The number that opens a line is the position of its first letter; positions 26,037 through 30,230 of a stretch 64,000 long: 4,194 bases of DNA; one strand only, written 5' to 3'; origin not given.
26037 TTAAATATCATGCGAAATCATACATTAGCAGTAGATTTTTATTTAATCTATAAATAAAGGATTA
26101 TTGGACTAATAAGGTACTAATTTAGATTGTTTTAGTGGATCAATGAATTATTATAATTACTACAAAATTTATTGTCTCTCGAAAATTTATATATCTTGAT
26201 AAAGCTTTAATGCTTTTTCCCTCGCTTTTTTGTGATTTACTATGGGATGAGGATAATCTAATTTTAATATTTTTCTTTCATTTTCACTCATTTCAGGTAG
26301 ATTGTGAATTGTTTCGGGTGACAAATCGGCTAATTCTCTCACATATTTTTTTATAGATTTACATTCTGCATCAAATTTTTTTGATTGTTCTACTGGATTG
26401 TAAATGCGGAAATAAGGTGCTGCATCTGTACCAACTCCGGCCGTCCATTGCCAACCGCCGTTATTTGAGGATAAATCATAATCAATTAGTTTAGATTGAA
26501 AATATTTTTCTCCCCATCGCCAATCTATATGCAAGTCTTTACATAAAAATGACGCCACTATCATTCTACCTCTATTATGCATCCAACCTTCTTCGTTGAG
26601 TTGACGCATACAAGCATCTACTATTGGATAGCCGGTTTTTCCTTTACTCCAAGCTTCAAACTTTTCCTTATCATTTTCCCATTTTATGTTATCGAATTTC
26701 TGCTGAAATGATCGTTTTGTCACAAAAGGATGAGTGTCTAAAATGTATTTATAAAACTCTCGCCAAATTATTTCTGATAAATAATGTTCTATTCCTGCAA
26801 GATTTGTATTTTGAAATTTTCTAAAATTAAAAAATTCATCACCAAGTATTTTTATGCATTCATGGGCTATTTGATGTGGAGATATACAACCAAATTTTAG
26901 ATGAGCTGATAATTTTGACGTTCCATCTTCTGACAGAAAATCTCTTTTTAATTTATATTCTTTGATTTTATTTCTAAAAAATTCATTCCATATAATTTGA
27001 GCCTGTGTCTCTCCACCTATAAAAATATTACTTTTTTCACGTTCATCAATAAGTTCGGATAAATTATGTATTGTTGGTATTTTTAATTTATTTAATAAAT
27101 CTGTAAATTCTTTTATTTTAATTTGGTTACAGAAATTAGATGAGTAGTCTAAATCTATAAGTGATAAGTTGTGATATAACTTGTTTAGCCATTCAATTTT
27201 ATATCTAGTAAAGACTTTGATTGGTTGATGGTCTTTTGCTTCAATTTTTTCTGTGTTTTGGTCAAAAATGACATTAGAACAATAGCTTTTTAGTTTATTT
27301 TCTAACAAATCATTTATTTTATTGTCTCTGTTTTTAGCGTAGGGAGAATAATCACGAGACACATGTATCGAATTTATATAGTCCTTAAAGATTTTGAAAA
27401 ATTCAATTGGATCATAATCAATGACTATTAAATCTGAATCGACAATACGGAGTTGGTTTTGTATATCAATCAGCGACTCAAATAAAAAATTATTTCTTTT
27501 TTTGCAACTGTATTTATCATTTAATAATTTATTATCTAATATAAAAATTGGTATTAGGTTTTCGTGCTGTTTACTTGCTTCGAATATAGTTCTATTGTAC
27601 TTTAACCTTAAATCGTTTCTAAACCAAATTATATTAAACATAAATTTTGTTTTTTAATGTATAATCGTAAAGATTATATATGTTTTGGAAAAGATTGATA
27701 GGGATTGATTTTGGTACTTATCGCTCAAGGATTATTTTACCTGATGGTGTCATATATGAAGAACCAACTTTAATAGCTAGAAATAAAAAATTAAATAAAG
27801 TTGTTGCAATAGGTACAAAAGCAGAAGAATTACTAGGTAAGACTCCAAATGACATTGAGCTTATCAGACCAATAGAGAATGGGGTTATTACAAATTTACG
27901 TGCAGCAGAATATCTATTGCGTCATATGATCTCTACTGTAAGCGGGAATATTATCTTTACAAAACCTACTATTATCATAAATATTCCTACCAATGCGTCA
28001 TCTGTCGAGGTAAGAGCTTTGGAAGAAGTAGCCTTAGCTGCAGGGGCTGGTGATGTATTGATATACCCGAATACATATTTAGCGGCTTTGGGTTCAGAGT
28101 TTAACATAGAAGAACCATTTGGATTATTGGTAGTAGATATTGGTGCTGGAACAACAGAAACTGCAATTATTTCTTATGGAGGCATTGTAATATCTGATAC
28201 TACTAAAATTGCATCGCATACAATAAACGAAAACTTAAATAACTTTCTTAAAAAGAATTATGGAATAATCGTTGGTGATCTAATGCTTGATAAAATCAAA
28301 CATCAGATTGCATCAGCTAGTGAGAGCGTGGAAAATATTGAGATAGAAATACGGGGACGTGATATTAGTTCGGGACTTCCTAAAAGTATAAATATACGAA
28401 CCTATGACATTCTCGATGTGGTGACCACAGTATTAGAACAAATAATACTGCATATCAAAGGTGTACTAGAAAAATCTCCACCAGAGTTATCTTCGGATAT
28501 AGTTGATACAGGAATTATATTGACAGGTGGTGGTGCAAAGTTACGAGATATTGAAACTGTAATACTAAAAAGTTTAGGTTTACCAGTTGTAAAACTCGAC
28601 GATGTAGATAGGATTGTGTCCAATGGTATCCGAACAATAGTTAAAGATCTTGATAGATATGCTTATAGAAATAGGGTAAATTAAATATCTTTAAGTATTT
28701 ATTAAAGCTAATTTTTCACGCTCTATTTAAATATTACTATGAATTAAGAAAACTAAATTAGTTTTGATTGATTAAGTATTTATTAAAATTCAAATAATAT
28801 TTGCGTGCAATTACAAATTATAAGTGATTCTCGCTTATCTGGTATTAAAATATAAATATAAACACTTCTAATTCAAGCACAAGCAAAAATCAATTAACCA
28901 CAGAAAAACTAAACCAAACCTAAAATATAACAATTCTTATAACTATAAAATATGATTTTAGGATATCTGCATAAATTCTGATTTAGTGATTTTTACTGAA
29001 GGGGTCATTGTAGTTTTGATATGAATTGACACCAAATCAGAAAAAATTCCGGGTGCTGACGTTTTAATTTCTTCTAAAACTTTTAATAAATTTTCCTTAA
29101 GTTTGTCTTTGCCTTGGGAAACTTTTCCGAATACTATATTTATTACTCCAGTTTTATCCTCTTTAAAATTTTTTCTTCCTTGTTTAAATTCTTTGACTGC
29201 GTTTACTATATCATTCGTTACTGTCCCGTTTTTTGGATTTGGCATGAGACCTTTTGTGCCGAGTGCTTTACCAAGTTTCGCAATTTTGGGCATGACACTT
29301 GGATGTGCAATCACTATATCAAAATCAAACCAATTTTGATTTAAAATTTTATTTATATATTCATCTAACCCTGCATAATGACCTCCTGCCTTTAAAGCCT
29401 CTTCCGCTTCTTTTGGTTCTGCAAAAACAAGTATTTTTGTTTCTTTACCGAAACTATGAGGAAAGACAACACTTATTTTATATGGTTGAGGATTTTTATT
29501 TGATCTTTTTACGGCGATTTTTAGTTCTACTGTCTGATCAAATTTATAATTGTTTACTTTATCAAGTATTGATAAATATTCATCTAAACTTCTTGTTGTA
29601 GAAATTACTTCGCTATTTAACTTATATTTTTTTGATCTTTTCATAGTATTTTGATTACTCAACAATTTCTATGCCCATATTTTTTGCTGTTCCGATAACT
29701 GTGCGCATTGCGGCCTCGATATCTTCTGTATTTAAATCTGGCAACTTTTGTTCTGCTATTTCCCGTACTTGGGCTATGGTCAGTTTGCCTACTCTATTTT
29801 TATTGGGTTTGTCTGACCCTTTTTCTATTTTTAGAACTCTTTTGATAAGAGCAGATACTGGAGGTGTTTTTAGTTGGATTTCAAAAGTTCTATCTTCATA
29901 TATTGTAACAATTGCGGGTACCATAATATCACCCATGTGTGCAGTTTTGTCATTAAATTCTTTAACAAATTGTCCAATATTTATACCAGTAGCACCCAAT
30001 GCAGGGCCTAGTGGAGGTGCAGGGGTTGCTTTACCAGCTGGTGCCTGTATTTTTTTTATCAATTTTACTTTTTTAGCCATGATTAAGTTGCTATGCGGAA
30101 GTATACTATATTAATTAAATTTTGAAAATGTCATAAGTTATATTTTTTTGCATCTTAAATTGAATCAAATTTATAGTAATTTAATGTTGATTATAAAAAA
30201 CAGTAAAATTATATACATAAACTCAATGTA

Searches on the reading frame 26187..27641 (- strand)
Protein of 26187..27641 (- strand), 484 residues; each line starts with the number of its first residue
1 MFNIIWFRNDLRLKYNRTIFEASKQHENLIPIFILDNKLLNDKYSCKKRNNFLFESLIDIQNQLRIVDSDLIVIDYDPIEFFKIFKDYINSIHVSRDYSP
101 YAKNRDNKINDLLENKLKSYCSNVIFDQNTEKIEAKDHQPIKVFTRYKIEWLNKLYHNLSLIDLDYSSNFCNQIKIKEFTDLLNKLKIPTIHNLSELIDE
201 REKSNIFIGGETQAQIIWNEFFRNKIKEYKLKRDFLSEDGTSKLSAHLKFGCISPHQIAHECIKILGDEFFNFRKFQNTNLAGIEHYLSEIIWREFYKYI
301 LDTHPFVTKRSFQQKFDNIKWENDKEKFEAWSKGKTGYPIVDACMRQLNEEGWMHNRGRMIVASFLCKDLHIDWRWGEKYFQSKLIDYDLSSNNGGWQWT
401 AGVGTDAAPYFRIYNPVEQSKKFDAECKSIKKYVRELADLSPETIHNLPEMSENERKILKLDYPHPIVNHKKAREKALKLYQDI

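Call 98: search_protein_families(library=pfam, proteins=[window:26187-27641:-], max_evalue=0.00001)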
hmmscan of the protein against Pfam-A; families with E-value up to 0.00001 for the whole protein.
window:26187-27641:- (484 aa): 2 families
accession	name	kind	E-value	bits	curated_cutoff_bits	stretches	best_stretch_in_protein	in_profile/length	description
PF03441.19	FAD_binding_7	-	9.8e-84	280.2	27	1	288-482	2-202/203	FAD binding domain of DNA photolyase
PF00875.24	DNA_photolyase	-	3.2e-25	89.4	26.6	1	4-157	2-158/164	DNA photolyase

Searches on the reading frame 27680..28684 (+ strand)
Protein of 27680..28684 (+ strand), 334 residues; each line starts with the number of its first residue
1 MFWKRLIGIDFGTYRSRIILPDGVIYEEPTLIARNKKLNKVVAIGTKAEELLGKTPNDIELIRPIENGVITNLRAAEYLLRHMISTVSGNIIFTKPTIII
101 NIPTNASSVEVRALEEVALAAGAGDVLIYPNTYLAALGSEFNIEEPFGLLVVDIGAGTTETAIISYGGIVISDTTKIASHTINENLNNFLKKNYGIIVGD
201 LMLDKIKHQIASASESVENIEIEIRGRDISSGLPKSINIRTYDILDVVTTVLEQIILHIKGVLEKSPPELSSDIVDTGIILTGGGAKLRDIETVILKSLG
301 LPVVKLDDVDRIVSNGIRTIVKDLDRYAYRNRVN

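Call 98: search_protein_families(library=pfam, proteins=[window:27680-28684:+], max_evalue=0.00001)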
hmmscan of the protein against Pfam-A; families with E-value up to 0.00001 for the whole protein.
window:27680-28684:+ (334 aa): 3 families
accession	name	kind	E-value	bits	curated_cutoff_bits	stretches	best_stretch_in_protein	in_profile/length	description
PF06723.19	MreB_Mbl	-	7.2e-95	318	27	1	6-326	3-324/327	MreB/Mbl protein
PF14450.12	FtsA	-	2.7e-06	28.2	31.8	1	151-303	2-107/127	Cell division protein FtsA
PF00022.25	Actin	-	9.4e-06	24.9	27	0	30-208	32-205/410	Actin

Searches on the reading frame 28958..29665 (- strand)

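Call 98: search_protein_families(library=pfam, proteins=[window:28958-29665:-], max_evalue=0.00001)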
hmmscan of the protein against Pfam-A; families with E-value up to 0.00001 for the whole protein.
window:28958-29665:- (235 aa): 1 family
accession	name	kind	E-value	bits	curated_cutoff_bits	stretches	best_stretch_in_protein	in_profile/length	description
PF00687.26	Ribosomal_L1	-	2.2e-48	164.9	32.2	1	36-222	3-198/198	Ribosomal protein L1p/L10e family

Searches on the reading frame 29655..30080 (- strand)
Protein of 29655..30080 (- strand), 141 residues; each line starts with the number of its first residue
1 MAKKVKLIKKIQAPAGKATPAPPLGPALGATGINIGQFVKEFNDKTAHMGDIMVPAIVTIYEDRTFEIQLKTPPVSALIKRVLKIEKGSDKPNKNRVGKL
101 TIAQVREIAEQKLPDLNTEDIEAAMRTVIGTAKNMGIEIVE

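Call 98: search_protein_families(library=pfam, proteins=[window:29655-30080:-], max_evalue=0.00001)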
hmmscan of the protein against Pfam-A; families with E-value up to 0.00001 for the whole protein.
window:29655-30080:- (141 aa): 2 families
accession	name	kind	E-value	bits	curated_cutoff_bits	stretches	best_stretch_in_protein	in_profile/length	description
PF00298.24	Ribosomal_L11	-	5.7e-29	100.8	21.4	1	71-139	1-69/69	Ribosomal protein L11, RNA binding domain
PF03946.19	Ribosomal_L11_N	-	3e-25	88.2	32.9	1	10-66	2-58/58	Ribosomal protein L11, N-terminal domain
